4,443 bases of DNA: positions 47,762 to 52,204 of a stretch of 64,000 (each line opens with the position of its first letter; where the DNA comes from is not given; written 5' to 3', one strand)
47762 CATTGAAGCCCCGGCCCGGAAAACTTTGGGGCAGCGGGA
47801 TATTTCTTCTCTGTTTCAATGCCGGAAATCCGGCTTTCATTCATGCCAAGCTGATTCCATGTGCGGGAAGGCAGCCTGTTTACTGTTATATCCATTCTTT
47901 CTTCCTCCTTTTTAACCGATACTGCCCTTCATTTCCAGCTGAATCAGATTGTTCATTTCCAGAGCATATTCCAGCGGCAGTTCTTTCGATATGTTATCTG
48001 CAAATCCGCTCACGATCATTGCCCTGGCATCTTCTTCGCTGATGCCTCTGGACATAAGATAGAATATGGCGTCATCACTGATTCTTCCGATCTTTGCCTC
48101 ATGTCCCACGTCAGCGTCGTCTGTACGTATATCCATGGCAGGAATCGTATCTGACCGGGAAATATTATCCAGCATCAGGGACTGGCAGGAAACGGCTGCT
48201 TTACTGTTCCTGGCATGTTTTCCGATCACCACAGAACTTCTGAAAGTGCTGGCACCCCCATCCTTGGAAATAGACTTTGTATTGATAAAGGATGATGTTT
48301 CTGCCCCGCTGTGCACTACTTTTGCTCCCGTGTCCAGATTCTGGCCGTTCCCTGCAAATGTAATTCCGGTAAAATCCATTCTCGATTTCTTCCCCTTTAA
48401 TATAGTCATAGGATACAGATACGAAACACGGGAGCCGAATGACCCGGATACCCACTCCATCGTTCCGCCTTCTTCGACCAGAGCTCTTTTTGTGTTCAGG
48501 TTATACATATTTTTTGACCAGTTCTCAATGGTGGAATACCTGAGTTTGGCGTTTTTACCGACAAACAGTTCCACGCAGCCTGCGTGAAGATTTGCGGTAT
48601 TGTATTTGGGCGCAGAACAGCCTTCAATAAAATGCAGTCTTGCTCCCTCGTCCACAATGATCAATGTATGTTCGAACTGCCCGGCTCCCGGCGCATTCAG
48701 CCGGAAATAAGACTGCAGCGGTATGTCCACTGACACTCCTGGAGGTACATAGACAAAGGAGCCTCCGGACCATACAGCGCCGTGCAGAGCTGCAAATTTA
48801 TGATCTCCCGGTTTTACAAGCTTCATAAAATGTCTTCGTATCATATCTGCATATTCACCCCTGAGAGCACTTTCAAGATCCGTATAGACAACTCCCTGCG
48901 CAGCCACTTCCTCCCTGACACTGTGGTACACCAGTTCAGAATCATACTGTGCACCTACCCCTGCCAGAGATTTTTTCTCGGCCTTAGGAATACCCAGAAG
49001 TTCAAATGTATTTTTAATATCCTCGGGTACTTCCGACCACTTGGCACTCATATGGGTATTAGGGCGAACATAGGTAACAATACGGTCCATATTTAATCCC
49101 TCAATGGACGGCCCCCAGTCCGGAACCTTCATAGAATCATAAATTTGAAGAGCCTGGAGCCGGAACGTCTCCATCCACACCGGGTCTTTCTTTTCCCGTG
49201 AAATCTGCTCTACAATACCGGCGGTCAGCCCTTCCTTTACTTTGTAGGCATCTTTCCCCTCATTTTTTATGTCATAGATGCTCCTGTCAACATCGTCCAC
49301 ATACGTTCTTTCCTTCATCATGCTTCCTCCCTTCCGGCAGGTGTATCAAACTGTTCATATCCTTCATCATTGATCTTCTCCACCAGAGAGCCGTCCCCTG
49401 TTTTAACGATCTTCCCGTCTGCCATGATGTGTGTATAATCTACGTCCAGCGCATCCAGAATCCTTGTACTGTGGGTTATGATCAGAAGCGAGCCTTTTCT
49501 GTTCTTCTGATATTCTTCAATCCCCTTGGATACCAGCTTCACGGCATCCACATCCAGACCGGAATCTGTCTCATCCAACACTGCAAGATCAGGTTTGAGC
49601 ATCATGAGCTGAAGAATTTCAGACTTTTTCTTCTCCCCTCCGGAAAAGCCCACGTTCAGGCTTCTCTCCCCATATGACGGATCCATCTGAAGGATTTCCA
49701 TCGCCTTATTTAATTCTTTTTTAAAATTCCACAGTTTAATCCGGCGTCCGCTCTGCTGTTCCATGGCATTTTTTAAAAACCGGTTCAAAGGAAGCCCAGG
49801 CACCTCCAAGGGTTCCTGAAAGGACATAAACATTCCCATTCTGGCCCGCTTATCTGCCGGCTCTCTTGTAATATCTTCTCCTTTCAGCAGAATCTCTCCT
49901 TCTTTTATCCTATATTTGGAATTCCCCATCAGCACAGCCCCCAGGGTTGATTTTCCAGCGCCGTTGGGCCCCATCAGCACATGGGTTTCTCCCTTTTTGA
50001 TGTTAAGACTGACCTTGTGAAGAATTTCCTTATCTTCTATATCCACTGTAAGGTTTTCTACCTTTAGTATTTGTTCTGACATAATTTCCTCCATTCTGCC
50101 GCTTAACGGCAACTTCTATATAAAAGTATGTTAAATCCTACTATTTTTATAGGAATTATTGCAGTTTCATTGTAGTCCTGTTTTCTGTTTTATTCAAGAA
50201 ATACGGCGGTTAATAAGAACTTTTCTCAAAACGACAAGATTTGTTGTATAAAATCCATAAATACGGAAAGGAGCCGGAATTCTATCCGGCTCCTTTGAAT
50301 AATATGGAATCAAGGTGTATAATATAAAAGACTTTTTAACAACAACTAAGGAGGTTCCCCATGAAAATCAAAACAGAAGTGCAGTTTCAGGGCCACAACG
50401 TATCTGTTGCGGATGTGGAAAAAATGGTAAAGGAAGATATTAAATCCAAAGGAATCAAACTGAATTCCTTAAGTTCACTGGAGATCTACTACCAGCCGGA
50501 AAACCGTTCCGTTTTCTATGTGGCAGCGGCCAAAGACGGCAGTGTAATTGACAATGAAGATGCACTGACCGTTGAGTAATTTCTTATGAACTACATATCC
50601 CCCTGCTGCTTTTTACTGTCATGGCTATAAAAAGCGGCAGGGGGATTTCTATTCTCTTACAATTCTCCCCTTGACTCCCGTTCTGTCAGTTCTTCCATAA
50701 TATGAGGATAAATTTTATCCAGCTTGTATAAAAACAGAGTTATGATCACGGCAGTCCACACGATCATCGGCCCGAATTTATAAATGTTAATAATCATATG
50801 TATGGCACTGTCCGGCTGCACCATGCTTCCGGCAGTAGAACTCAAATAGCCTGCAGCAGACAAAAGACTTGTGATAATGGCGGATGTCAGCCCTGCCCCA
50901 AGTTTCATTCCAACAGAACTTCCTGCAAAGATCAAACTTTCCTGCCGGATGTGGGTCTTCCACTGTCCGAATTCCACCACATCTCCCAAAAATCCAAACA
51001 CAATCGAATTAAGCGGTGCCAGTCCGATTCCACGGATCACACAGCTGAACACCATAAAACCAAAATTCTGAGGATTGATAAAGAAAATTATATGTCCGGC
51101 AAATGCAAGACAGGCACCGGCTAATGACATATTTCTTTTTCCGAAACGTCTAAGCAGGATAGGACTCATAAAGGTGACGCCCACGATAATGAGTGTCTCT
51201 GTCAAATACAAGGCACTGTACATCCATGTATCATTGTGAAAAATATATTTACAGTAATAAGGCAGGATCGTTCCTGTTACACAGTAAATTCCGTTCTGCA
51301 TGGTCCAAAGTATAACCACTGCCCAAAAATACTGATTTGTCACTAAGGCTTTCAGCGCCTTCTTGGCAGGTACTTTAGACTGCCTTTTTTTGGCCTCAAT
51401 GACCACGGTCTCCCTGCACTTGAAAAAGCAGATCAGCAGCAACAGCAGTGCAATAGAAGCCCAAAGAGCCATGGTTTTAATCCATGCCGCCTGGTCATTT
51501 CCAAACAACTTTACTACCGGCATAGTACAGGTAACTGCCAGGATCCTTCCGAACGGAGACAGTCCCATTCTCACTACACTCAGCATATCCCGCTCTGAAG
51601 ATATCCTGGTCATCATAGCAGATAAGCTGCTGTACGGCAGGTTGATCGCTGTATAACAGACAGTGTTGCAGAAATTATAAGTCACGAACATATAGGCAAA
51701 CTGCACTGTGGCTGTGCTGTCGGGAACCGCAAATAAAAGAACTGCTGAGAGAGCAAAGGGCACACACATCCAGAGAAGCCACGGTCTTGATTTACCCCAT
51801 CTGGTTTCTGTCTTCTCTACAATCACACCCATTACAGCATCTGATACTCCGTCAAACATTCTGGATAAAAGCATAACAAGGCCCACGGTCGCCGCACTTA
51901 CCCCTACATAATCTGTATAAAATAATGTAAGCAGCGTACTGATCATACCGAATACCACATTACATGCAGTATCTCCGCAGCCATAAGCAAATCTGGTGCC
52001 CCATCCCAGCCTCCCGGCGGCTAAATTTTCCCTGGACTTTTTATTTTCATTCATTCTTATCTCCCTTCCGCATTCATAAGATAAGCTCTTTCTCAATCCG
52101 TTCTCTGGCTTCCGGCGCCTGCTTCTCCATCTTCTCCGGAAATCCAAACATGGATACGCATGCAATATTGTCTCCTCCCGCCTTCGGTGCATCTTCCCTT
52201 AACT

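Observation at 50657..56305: AraC-controlled GPH transporter + two xylose-isomerase-like TIM barrels + Gfo/Idh/MocA oxidoreductase: candidate oxidative (3-keto) deglycosylation locus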

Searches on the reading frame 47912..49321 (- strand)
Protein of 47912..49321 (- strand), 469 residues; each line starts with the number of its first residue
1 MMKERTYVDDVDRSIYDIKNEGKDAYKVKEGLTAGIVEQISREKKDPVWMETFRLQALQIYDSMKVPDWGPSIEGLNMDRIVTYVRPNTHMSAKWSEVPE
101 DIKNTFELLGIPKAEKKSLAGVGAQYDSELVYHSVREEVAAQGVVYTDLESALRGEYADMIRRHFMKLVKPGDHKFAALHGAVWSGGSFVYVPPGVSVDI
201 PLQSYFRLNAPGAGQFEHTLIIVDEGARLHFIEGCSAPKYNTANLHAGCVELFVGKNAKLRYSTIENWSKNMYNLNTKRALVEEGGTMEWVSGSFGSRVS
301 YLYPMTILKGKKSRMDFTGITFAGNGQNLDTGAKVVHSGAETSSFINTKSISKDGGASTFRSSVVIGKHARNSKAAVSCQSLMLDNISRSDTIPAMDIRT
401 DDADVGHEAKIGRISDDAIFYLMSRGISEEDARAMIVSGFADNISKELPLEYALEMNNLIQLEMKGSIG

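Call 16: search_protein_families(library=pfam, proteins=[window:47912-49321:-], max_evalue=0.001)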
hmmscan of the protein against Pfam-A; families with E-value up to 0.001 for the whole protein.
window:47912-49321:- (469 aa): 2 families
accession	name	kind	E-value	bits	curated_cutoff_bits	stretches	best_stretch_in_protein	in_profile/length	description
PF01458.23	SUFBD_core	-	4.3e-83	278.8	27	1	206-440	1-232/232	SUF system FeS cluster assembly, SufBD core domain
PF19295.5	SufBD_N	-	2.3e-06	27.8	23.5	1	48-203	24-171/172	SufBD protein N-terminal region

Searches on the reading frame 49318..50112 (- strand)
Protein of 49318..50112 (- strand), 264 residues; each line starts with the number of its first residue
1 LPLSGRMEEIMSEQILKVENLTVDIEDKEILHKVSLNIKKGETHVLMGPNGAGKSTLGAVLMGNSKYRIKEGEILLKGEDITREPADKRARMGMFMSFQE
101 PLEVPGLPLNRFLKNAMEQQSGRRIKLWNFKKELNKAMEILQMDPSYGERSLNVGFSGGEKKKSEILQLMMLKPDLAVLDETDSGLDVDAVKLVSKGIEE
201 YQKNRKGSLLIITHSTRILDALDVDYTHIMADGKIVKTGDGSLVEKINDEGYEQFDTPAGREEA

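Call 16: search_protein_families(library=pfam, proteins=[window:49318-50112:-], max_evalue=0.001)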
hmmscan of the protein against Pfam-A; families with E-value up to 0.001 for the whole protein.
window:49318-50112:- (264 aa): 5 families
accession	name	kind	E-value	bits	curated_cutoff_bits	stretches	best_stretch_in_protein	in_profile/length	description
PF00005.33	ABC_tran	-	8.1e-23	82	25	1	31-182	1-135/137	ABC transporter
PF02463.25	SMC_N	-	1.5e-08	34.8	40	1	32-230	16-213/220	RecF/RecN/SMC N terminal domain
PF13304.12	AAA_21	-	4.4e-06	27.4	27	0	44-61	2-19/304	AAA domain, putative AbiEii toxin, Type IV TA system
PF03193.22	RsgA_GTPase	-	3.4e-05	24.2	30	1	16-71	82-136/174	RsgA GTPase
PF13555.12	AAA_29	-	0.0005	20.2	27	0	32-65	13-50/61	P-loop containing region of AAA domain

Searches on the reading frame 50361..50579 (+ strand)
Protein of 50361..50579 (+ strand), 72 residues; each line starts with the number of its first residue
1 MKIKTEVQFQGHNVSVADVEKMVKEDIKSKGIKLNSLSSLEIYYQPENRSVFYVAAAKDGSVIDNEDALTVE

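Call 16: search_protein_families(library=pfam, proteins=[window:50361-50579:+], max_evalue=0.001)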
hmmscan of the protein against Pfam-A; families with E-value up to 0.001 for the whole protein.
window:50361-50579:+ (72 aa): 1 family
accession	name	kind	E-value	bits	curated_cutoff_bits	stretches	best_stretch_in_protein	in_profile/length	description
PF20069.4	DUF6465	-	5.7e-10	39.8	26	1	5-58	68-122/130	Family of unknown function (DUF6465)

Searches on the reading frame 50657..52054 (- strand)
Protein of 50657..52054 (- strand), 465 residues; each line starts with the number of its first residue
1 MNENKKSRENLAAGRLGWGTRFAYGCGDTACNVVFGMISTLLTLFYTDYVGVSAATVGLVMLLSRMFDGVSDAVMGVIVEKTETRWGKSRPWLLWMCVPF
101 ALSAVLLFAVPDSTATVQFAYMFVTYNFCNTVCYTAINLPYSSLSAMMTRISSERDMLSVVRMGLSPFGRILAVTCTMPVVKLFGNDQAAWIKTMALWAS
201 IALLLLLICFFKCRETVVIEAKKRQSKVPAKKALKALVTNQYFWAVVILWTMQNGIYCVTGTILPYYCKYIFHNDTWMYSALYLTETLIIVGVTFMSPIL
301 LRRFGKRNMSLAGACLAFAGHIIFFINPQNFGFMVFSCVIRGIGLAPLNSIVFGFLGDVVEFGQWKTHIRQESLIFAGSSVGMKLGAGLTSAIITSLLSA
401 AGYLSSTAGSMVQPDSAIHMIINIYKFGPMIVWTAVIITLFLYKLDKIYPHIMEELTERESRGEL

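Call 5: search_protein_families(library=pfam, proteins=[window:50657-52054:-], max_evalue=0.01)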
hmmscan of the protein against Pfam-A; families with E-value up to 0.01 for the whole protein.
window:50657-52054:- (465 aa): 2 families
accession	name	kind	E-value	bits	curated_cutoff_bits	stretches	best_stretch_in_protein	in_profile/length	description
PF13347.12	MFS_2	-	2.2e-80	270.7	27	1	24-447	2-427/427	MFS/sugar transport protein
PF07690.21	MFS_1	-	8e-19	68.2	33.4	1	34-360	11-323/347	Major Facilitator Superfamily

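Call 6: search_protein_families(library=ncbifam, proteins=[window:50657-52054:-], max_evalue=0.01)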
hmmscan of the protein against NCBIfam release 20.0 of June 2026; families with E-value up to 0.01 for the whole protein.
window:50657-52054:- (465 aa): 6 families
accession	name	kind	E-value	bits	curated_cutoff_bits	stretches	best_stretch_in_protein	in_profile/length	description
TIGR00792.1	gph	subfamily_domain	1.2e-90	304.3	231.35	1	21-459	1-437/437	glycoside-pentoside-hexuronide (GPH):cation symporter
NF007237.0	PRK09669.1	subfamily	1.2e-71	241.7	610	1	20-458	10-444/461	putative symporter YagG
NF007353.0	PRK09848.1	equivalog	2.1e-64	218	528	1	15-461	4-446/457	glucuronide transporter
NF008526.0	PRK11462.1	equivalog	5.7e-53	180.3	836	1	21-462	11-448/460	glycoside-pentoside-hexuronide family transporter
NF007749.0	PRK10429.1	equivalog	3e-45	154.9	456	1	19-446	6-436/473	melibiose:sodium transporter MelB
NF007782.0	PRK10473.1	subfamily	4.5e-07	29.3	417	1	174-344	135-307/394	MdtL family multidrug efflux MFS transporter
